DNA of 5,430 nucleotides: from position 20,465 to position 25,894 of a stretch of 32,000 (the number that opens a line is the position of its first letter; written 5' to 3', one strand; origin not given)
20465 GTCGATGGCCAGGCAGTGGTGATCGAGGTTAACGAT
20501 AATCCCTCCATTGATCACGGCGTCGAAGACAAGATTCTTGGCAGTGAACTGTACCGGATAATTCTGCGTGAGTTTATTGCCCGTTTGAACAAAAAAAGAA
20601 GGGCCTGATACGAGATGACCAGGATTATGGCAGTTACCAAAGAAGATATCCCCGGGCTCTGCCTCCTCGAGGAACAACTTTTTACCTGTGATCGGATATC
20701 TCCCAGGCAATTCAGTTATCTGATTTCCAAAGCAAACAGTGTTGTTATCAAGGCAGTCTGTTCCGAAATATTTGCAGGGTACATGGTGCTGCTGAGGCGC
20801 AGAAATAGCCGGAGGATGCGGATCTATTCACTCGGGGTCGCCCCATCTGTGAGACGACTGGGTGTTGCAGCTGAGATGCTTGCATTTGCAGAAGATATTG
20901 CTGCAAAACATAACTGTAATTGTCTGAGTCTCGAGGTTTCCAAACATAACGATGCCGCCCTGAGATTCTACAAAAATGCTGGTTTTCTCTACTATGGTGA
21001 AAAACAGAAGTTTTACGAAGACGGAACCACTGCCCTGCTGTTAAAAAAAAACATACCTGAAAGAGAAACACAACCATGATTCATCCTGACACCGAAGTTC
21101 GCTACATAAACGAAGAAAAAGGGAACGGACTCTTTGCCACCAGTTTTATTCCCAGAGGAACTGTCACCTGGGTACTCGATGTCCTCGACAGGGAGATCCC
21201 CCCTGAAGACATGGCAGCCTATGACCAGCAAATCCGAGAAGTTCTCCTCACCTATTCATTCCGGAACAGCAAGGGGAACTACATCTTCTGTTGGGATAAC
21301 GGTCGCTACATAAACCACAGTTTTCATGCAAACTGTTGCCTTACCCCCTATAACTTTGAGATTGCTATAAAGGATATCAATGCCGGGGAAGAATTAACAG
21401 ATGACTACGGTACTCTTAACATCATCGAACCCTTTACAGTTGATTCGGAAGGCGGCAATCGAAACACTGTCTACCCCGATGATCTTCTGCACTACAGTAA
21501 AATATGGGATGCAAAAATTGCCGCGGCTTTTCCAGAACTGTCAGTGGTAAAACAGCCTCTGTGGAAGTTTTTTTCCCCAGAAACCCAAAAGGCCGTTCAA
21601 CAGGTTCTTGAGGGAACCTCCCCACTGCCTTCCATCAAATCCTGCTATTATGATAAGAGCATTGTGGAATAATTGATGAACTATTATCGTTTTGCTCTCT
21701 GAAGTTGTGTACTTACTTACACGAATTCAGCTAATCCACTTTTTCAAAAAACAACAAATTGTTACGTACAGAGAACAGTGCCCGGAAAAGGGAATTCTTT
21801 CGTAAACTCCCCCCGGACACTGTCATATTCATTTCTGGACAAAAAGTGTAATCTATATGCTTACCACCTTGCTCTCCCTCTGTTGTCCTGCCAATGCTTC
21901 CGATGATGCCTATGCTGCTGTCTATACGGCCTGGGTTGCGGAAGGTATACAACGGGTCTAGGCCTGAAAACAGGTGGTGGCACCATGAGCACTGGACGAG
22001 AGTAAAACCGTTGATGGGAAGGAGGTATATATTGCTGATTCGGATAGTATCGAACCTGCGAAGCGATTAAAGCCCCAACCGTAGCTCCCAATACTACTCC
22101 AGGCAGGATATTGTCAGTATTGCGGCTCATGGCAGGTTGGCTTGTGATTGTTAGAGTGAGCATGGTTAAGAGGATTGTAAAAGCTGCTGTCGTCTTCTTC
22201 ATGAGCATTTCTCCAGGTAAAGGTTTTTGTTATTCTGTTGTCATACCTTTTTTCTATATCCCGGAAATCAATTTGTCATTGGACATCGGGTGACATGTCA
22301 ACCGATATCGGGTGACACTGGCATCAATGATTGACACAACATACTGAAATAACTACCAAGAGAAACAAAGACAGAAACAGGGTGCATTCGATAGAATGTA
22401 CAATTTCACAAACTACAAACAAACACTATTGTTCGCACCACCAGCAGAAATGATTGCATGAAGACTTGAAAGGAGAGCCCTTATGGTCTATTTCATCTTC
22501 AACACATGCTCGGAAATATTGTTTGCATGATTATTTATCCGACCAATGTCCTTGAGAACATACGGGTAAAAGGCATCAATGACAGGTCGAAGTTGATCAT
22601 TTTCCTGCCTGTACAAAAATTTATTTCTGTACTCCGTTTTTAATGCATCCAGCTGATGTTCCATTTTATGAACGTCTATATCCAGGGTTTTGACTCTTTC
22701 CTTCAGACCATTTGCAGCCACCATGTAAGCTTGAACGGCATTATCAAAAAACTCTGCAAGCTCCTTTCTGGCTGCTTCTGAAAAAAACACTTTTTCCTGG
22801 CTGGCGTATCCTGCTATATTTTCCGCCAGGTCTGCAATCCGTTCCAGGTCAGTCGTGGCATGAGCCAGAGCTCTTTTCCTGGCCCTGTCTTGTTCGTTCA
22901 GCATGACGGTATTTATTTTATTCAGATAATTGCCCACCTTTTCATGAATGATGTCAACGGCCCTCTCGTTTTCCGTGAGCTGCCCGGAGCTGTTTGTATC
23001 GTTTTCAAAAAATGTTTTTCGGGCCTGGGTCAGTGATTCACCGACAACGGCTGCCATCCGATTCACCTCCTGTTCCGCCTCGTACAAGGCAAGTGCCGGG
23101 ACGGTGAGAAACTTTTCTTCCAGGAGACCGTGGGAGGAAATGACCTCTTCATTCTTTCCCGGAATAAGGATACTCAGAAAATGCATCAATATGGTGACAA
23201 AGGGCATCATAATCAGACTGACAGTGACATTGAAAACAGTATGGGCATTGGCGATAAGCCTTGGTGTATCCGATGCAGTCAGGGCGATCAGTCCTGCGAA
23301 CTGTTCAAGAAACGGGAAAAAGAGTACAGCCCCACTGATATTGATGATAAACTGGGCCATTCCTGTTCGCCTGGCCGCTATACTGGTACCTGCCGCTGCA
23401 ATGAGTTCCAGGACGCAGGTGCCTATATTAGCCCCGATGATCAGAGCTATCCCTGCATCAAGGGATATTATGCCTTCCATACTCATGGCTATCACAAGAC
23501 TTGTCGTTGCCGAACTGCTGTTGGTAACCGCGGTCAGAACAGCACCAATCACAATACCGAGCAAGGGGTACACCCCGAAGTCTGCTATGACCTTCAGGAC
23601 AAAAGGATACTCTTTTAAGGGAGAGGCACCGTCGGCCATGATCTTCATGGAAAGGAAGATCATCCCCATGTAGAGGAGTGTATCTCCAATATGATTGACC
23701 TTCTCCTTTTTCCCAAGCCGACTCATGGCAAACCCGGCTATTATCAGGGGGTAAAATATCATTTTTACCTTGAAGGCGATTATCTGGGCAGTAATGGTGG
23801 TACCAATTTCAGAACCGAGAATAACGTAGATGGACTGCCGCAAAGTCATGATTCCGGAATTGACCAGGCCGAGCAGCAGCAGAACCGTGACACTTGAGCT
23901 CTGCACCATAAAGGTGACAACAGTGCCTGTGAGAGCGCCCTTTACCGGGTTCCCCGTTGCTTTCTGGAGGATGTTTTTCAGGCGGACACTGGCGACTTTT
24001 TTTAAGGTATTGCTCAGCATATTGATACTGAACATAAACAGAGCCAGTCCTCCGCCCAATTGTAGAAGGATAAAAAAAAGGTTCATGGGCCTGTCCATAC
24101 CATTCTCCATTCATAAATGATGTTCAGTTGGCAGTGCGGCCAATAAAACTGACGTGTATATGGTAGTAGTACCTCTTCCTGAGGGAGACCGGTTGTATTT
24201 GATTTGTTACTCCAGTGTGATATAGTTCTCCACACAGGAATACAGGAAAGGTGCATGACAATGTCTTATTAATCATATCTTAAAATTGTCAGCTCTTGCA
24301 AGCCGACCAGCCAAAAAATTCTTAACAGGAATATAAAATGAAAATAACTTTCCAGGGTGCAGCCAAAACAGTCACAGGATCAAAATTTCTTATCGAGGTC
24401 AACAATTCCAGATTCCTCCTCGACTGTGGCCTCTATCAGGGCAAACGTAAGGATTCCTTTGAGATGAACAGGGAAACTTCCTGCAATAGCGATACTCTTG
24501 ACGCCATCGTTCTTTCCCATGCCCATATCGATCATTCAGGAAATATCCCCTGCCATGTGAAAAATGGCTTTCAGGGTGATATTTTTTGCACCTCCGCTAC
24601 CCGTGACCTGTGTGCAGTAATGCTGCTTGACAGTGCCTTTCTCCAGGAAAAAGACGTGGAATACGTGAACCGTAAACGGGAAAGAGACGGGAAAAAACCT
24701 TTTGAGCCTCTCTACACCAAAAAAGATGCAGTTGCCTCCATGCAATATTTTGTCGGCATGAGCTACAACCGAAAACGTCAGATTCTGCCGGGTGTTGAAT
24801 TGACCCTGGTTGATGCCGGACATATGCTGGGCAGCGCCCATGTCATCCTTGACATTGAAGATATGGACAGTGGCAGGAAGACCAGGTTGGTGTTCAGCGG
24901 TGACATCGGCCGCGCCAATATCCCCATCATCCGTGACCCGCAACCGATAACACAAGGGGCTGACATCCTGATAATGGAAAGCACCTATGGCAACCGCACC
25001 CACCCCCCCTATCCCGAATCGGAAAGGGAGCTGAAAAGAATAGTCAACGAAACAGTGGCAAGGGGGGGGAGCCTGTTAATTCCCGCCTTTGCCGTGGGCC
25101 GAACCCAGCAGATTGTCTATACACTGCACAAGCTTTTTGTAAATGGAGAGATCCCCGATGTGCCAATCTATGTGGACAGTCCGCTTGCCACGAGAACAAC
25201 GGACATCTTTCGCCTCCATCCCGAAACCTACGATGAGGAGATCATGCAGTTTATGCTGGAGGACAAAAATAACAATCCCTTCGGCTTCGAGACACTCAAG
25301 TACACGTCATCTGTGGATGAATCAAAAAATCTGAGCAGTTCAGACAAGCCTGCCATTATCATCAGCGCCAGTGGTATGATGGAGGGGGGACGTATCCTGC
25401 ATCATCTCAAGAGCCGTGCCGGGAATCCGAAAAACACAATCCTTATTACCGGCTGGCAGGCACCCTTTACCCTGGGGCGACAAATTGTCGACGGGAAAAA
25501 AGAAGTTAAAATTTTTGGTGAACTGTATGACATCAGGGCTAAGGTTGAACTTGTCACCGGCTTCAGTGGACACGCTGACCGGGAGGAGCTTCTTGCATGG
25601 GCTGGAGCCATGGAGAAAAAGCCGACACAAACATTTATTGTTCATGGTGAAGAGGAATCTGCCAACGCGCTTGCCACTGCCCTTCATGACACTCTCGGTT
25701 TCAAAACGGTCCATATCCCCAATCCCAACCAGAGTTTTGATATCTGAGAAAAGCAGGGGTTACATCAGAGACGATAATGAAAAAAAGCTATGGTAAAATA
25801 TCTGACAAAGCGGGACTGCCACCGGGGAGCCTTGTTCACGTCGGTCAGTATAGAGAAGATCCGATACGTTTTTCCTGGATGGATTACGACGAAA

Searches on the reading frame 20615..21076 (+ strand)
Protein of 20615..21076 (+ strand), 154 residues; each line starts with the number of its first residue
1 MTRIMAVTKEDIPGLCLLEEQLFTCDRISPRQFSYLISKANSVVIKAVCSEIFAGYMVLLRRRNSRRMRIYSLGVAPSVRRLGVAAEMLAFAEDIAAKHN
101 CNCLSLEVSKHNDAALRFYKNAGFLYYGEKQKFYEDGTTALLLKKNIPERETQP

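Call 23: search_protein_families(library=pfam, proteins=[window:20615-21076:+], max_evalue=0.001)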
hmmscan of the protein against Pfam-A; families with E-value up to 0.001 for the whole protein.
window:20615-21076:+ (154 aa): 4 families
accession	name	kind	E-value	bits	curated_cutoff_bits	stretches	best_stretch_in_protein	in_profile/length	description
PF00583.31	Acetyltransf_1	-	1.7e-15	57.7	20.7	1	39-124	31-116/116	Acetyltransferase (GNAT) family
PF13673.13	Acetyltransf_10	-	1.3e-11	45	23.6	1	23-138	13-119/128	Acetyltransferase (GNAT) domain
PF13508.13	Acetyltransf_7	-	1.2e-08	35.7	27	1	53-124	15-82/84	Acetyltransferase (GNAT) domain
PF13420.13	Acetyltransf_4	-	0.00068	20.1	24.3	1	82-137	91-147/155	Acetyltransferase (GNAT) domain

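Call 24: search_protein_families(library=ncbifam, proteins=[window:20615-21076:+], max_evalue=0.001)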
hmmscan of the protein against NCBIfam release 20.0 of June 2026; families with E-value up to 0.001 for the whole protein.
window:20615-21076:+ (154 aa): 10 families
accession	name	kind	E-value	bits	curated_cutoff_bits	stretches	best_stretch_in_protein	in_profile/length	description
TIGR01575.1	rimI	equivalog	4.4e-15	56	86.4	1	16-140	6-129/132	ribosomal protein S18-alanine N-acetyltransferase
NF002959.0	PRK03624.1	equivalog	2.6e-09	37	124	1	66-124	71-129/147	GNAT family acetyltransferase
NF008212.0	PRK10975.1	equivalog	1.1e-06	28.7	219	1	57-124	153-220/232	dTDP-4-amino-4,6-dideoxy-D-galactose acyltransferase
NF000487.1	stat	exception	3.4e-06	26.7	420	1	52-136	89-173/189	streptothricin N-acetyltransferase STAT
TIGR02382.1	wecD_rffC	equivalog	2.3e-05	24.1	195.1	1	50-123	107-179/191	dTDP-4-amino-4,6-dideoxy-D-galactose acyltransferase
NF033083.0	AAC_3_I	equivalog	2.9e-05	24.3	200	1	53-123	63-133/145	AAC(3)-I family aminoglycoside N-acetyltransferase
TIGR03585.1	PseH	equivalog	3.1e-05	24.1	93.1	1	76-133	85-142/156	UDP-4-amino-4,6-dideoxy-N-acetyl-beta-L-altrosamine N-acetyltransferase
NF053587.1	SpmdActasePaiA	equivalog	3.6e-05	23.6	250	1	75-135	98-158/172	spermidine/spermine N(1)-acetyltransferase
NF007853.0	PRK10562.1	equivalog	8.8e-05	22.8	125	1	70-130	71-126/146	N-acetyltransferase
NF007025.1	PRK09491.1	equivalog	0.00095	19.1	173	0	70-134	65-129/145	ribosomal protein S18-alanine N-acetyltransferase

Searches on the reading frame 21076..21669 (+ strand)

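Call 23: search_protein_families(library=pfam, proteins=[window:21076-21669:+], max_evalue=0.001)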
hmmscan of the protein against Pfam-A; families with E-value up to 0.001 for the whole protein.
window:21076-21669:+ (198 aa): 1 family
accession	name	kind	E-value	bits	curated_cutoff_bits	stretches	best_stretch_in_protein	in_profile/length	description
PF00856.33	SET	-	3.6e-12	47.1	22.4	1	16-112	1-105/105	SET domain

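Call 24: search_protein_families(library=ncbifam, proteins=[window:21076-21669:+], max_evalue=0.001)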
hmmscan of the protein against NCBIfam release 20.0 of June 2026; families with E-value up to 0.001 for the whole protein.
window:21076-21669:+ (198 aa): 0 families

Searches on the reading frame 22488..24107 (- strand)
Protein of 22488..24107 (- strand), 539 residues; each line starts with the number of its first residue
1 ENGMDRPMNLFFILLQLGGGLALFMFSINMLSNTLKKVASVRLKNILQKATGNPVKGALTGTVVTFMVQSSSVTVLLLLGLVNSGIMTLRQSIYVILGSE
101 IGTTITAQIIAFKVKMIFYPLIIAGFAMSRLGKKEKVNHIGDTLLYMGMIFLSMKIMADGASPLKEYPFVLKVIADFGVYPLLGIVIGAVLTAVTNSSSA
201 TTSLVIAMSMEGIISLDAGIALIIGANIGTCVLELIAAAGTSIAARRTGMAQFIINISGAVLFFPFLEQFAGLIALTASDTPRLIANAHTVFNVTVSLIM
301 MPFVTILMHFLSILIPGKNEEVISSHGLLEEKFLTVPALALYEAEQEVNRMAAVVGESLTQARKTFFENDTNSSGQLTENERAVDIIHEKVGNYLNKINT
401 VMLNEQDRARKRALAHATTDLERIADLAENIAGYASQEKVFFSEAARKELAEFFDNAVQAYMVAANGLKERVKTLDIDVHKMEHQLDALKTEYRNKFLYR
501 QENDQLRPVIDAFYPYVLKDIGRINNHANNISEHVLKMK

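Call 23: search_protein_families(library=pfam, proteins=[window:22488-24107:-], max_evalue=0.001)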
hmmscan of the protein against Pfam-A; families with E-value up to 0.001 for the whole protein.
window:22488-24107:- (539 aa): 2 families
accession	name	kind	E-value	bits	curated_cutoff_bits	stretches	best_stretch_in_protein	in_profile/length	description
PF02690.20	Na_Pi_cotrans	-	5.3e-54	182.4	29.1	2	23-158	1-136/137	Na+/Pi-cotransporter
PF01895.24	PhoU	-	3.8e-16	59.7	23.5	1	348-433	1-87/89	PhoU domain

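Call 24: search_protein_families(library=ncbifam, proteins=[window:22488-24107:-], max_evalue=0.001)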
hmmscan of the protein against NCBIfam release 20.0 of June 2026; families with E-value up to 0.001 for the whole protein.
window:22488-24107:- (539 aa): 5 families
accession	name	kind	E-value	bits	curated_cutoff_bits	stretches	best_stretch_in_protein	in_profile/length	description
NF037997.1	Na_Pi_symport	subfamily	6.7e-69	232.6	50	1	21-310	5-293/294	Na/Pi symporter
TIGR00704.1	NaPi_cotrn_rel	hypoth_equivalog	1.1e-64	219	210.1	1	12-317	2-307/308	Na/Pi-cotransporter II-related protein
TIGR01013.1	2a58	subfamily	9.2e-27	94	306.15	2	150-430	74-356/456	sodium-dependent inorganic phosphate transporter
TIGR02135.1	phoU_full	equivalog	5.8e-14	52.2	130.25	1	343-536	9-204/212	phosphate signaling complex protein PhoU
NF008332.0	PRK11115.1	equivalog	0.00062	19.3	342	0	345-536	22-214/239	phosphate signaling complex protein PhoU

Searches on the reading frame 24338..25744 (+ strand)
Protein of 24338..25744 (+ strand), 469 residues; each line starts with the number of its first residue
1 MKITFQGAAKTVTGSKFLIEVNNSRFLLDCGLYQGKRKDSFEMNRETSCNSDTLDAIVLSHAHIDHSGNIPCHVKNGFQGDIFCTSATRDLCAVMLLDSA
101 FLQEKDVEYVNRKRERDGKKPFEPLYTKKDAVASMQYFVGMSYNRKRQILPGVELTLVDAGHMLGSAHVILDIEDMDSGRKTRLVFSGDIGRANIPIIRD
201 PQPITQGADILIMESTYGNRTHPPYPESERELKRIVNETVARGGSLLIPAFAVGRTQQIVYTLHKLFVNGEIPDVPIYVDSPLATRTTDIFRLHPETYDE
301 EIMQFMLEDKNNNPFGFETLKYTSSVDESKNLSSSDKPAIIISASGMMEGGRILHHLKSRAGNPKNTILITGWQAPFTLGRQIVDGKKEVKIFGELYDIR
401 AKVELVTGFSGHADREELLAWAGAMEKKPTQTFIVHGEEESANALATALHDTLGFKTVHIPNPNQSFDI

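Call 23: search_protein_families(library=pfam, proteins=[window:24338-25744:+], max_evalue=0.001)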
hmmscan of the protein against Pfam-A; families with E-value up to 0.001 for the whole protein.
window:24338-25744:+ (469 aa): 5 families
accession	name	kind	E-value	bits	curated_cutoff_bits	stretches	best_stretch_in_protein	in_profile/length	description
PF10996.14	Beta-Casp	-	2.1e-39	135.2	27.7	1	256-383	1-120/120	Beta-Casp domain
PF07521.17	RMMBL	-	1.1e-17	64.2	21.6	1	397-461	2-63/63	Zn-dependent metallo-hydrolase RNA specificity domain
PF16661.11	Lactamase_B_6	-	2.4e-09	37.3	27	1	18-167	1-145/193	Metallo-beta-lactamase superfamily domain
PF00753.33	Lactamase_B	-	1.7e-07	31.8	22.7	1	17-70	9-60/196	Metallo-beta-lactamase superfamily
PF12706.13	Lactamase_B_2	-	2.7e-06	27.5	27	1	25-92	2-70/200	Beta-lactamase superfamily domain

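Call 24: search_protein_families(library=ncbifam, proteins=[window:24338-25744:+], max_evalue=0.001)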
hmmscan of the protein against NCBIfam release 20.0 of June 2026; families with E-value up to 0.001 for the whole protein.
window:24338-25744:+ (469 aa): 6 families
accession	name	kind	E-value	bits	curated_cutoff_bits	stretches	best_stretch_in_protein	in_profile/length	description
NF045584.1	cas14_MBL_CASP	equivalog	3.7e-129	431.8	800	1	1-450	1-425/612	type VII CRISPR-associated protein Cas14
TIGR03675.1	arCOG00543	equivalog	1e-104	351.1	580.2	1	2-459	176-621/631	beta-CASP ribonuclease aCPSF1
TIGR04122.1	Xnuc_lig_assoc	equivalog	1.1e-12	47.5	325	1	143-268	69-186/326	ligase-associated DNA damage response exonuclease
TIGR02651.1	RNase_Z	equivalog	0.00063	18.9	292.95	0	17-67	21-65/302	ribonuclease Z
NF000801.0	PRK00055.1-3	equivalog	0.00071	18.7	252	0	15-67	21-67/307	ribonuclease Z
NF008887.0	PRK11921.1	equivalog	0.00076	18.4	635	0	38-89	56-107/396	anaerobic nitric oxide reductase flavorubredoxin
